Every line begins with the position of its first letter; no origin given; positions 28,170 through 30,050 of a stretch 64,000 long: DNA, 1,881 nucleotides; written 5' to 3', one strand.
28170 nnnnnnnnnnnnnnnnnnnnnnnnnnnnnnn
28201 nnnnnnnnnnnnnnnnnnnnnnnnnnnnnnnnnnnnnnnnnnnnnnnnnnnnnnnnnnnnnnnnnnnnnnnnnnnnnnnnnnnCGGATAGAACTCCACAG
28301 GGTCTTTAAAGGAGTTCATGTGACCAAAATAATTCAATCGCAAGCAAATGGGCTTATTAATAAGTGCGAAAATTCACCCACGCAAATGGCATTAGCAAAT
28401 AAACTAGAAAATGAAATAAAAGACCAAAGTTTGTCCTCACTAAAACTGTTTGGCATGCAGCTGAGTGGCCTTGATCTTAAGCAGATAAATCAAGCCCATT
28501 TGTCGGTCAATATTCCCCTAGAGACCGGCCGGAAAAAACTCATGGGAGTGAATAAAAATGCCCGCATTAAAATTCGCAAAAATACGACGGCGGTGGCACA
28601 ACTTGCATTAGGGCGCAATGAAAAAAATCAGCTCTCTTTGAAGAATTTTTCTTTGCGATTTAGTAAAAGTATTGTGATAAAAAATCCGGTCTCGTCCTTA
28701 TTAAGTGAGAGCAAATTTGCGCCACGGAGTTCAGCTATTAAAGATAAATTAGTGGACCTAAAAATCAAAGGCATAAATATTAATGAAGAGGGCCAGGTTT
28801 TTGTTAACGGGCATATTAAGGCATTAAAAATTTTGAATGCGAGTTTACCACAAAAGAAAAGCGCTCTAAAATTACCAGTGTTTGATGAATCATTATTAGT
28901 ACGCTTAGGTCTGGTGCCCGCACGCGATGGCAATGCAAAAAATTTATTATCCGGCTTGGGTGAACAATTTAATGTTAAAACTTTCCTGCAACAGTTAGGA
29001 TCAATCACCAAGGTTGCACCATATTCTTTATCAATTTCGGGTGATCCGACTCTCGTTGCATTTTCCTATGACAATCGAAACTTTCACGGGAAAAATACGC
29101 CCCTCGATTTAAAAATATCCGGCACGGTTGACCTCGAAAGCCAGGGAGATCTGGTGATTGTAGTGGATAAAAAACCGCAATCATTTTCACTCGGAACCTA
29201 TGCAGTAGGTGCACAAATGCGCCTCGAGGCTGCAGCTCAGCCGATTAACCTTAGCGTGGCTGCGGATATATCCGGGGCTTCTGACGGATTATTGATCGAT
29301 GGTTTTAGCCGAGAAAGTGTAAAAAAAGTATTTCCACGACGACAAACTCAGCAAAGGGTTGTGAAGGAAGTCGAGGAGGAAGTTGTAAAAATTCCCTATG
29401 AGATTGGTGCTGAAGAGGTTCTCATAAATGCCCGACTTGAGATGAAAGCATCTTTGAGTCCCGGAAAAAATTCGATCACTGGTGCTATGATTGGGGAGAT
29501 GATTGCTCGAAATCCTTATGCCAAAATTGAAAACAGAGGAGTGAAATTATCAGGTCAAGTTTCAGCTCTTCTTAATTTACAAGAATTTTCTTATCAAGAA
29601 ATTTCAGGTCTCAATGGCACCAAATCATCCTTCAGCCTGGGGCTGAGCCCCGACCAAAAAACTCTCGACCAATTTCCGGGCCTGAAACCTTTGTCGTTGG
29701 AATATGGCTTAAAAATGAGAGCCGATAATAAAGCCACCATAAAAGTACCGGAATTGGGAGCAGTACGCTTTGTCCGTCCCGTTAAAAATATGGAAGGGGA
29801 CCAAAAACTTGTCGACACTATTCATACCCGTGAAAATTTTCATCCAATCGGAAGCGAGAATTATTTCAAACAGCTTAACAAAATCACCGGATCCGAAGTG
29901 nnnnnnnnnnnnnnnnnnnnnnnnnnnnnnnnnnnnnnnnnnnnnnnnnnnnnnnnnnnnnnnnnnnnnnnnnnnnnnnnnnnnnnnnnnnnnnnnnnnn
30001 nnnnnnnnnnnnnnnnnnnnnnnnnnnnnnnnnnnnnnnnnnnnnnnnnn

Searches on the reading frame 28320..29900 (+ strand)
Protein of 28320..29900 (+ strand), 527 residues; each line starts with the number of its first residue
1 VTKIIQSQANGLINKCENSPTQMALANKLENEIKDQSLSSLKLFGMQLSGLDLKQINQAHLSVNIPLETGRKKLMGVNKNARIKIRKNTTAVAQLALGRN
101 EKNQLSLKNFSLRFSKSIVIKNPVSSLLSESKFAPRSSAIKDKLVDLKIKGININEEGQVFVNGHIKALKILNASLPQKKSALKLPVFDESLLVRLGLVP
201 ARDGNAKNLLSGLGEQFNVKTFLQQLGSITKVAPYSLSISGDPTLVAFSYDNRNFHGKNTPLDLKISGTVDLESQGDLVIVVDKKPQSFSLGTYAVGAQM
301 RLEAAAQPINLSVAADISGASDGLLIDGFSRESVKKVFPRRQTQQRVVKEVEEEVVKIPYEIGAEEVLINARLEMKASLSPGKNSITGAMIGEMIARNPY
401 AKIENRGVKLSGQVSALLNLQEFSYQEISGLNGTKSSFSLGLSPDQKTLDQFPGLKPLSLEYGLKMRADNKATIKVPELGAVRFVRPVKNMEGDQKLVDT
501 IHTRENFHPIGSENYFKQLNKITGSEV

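Call 42: find_homologous_proteins(query=window:28320-29900:+, max_evalue=0.001)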
Query window:28320-29900:+: 8000 candidates shared short words with the query, none scored E <= 0.001.
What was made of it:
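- Tried and rejected: find_homologous_proteins with the PLD N-domain returned nothing, apparently because of word-candidate saturation (call 42).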

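Call 60: search_protein_representatives(protein=window:28320-29900:+)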
Query: 527 residues. Proteins with E-value up to 0.001 (for the whole library): 45; up to 1e-10: 19; up to 1e-30: 10. The best 45 are listed.
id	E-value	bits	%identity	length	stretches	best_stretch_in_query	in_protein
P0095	2.1e-99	349.9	42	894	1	120-526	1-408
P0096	4.7e-92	325.7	37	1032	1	26-525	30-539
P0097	2.3e-91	323.4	35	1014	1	28-526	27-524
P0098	7.0e-72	259.2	31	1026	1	34-526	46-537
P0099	1.6e-69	251.3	33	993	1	30-526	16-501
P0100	1.4e-59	218.6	32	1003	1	15-525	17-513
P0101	5.5e-59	216.6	34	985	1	38-525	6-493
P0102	1.5e-51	192.2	27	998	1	37-527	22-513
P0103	7.4e-40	153.6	27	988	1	39-526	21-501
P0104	1.9e-36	142.3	97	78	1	1-76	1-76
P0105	7.8e-26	107.3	29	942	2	34-242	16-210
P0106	2.1e-24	102.6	39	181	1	30-169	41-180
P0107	8.7e-18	80.8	27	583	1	46-303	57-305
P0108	1.8e-16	76.5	27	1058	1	46-283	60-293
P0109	6.0e-15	71.4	25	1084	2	42-282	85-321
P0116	2.3e-09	53.0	24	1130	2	39-284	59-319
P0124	1.3e-07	47.3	34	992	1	41-168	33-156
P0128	1.3e-06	43.9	20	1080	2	38-282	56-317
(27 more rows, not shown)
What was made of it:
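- Tried and rejected: I replaced it with the exhaustive representative search (call 60).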

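Call 62: find_encoding_contigs(protein=P0128, flank=10000, max_places=2)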
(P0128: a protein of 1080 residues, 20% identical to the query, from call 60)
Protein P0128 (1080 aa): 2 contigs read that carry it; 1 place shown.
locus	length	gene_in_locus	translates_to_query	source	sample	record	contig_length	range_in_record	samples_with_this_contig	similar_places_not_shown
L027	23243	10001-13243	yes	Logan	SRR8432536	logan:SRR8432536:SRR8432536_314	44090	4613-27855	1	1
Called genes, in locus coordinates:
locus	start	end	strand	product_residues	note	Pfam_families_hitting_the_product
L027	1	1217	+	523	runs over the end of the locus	PF00575:S1, PF24685:OB_RRP5_4th (faint), PF21710:Spt6_S1 (faint), PF00575:S1, PF23459:S1_RRP5, PF00575:S1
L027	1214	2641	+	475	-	PF00919:UPF0004, PF04055:Radical_SAM, PF18693:TRAM_2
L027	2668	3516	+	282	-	PF25919:BSH_CusB (faint), PF25917:BSH_RND, PF00364:Biotin_lipoyl (weak)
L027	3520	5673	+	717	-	PF03412:Peptidase_C39, PF00664:ABC_membrane, PF00005:ABC_tran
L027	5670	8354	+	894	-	PF00664:ABC_membrane, PF00005:ABC_tran, PF02463:SMC_N (faint)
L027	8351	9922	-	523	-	PF04185:Phosphoesterase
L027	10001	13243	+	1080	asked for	PF13091:PLDc_2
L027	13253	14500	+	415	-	PF25145:NfeD1b_N, PF24961:NfeD_membrane, PF01957:NfeD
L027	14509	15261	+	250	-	PF01145:Band_7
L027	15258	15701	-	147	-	-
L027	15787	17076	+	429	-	PF02403:Seryl_tRNA_N, PF00587:tRNA-synt_2b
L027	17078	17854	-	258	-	-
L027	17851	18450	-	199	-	-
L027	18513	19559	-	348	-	PF04542:Sigma70_r2, PF04539:Sigma70_r3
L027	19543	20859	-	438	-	PF01966:HD (faint), PF19276:HD_assoc_2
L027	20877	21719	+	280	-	PF04376:ATE_N, PF04377:ATE_C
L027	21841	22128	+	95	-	-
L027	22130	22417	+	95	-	-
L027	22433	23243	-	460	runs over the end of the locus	PF00474:SSF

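Call 63: find_encoding_contigs(protein=P0116, flank=10000, max_places=2)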
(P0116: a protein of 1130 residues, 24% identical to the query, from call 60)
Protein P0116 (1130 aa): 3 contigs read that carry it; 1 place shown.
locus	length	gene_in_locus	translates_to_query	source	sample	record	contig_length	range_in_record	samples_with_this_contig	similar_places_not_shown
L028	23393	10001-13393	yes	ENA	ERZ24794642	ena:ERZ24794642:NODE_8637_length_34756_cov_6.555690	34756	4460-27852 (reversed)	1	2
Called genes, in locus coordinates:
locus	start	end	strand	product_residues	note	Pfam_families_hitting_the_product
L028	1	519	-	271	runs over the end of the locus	PF14819:QueF_N, PF14489:QueF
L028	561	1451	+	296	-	PF00291:PALP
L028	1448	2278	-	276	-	-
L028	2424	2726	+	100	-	-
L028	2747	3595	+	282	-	PF12796:Ank_2 (weak), PF13857:Ank_5, PF12796:Ank_2, PF13637:Ank_4 (weak), PF13857:Ank_5, PF00023:Ank, PF13637:Ank_4 (weak), PF12796:Ank_2 (weak), +4 more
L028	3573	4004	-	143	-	PF02367:TsaE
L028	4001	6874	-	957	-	PF00176:SNF2-rel_dom, PF00270:DEAD, PF04851:ResIII, PF00271:Helicase_C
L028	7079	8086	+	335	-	PF08240:ADH_N, PF01262:AlaDh_PNT_C (weak), PF00107:ADH_zinc_N, PF13602:ADH_zinc_N_2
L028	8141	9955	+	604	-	PF13509:S1_2 (faint), PF21710:Spt6_S1 (faint), PF00575:S1, PF24685:OB_RRP5_4th (faint), PF00575:S1, PF23459:S1_RRP5, PF00575:S1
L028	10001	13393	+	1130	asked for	PF13091:PLDc_2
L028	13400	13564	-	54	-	-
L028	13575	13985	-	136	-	PF07291:MauE, PF04173:DoxD (weak), PF07681:DoxX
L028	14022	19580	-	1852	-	-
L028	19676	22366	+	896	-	PF01624:MutS_I, PF05188:MutS_II, PF05192:MutS_III, PF05190:MutS_IV, PF00488:MutS_V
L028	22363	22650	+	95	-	PF04362:Iron_traffic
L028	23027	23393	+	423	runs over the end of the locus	-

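Call 64: find_encoding_contigs(protein=P0124, flank=10000, max_places=2)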
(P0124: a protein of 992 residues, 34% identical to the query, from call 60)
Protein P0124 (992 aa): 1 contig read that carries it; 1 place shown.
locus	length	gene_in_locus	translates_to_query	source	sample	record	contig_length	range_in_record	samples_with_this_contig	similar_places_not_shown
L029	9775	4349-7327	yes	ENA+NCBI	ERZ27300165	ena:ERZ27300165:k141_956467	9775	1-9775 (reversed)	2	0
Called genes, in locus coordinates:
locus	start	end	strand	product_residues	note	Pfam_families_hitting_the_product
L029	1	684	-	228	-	PF13520:AA_permease_2, PF00324:AA_permease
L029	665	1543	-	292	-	PF01790:LGT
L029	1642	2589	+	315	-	PF01207:Dus, PF00977:His_biosynth (weak)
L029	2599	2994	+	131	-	PF21157:DksA_N (weak), PF01258:zf-dskA_traR (weak)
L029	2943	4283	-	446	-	PF01565:FAD_binding_4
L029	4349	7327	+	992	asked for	PF13091:PLDc_2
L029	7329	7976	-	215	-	PF03006:HlyIII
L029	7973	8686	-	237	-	PF00378:ECH_1, PF16113:ECH_2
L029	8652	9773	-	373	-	PF05221:AdoHcyase, PF00670:AdoHcyase_NAD, PF02826:2-Hacid_dh_C (weak)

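Call 118: search_protein_families(library=ncbifam, proteins=[L027:21841-22128:+, L027:22130-22417:+, L028:2424-2726:+, L027:15258-15701:-], max_evalue=0.1)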
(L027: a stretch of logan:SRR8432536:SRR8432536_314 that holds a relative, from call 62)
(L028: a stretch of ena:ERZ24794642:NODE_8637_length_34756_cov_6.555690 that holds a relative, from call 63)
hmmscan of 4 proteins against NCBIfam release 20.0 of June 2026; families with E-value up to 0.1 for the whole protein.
L027:21841-22128:+ (95 aa): 1 family
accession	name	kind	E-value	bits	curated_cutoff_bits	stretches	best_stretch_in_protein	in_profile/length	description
NF008341.1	PRK11127.1-1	equivalog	0.1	12.6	145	0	18-56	18-54/80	autonomous glycyl radical cofactor GrcA2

L027:22130-22417:+ (95 aa): 4 families
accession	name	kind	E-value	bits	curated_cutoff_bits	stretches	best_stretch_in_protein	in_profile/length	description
NF047399.1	BrnA_antitoxin_add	equivalog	1.7e-05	24.9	60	1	44-88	23-67/70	type II toxin-antitoxin system BrnA family antitoxin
NF038070.1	LmbU_fam_TF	subfamily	0.00072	19.5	125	1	13-88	92-169/171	LmbU family transcriptional regulator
NF040595.1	HTH_Cbp1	equivalog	0.049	13.6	140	1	17-72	52-107/135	CRISPR DNA repeat-binding protein Cbp1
NF011985.0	PRK15446.2-1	equivalog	0.054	12.3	656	1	22-73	101-150/397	alpha-D-ribose 1-methylphosphonate 5-triphosphate diphosphatase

L028:2424-2726:+ (100 aa): 0 families

L027:15258-15701:- (147 aa): 1 family
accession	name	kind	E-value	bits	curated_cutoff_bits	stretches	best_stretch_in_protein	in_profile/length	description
TIGR00701.1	TIGR00701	equivalog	0.00043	20.4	138.05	1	48-147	52-141/142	protoporphyrinogen oxidase HemJ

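Call 124: find_related_loci(query=A12, collection=metagenome_contigs, flank=10000)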
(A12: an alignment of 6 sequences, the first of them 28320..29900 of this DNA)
Query A12 (527 aa) in metagenome_contigs; peptide patterns used: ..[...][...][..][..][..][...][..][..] (x = any residue, [..] = any of these).
218 stretches matched a pattern; 3 encode a relative of the query (tblastn E <= 1e-3); 3 distinct loci.
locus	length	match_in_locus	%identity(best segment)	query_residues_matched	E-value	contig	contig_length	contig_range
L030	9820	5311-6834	35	15-526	1e-95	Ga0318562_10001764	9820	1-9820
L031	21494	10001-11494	38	34-527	4e-107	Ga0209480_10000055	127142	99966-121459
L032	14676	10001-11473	32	40-527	6e-85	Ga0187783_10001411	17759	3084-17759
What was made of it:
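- Tried and rejected: The 6-sequence version returned only 3 loci (call 124).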
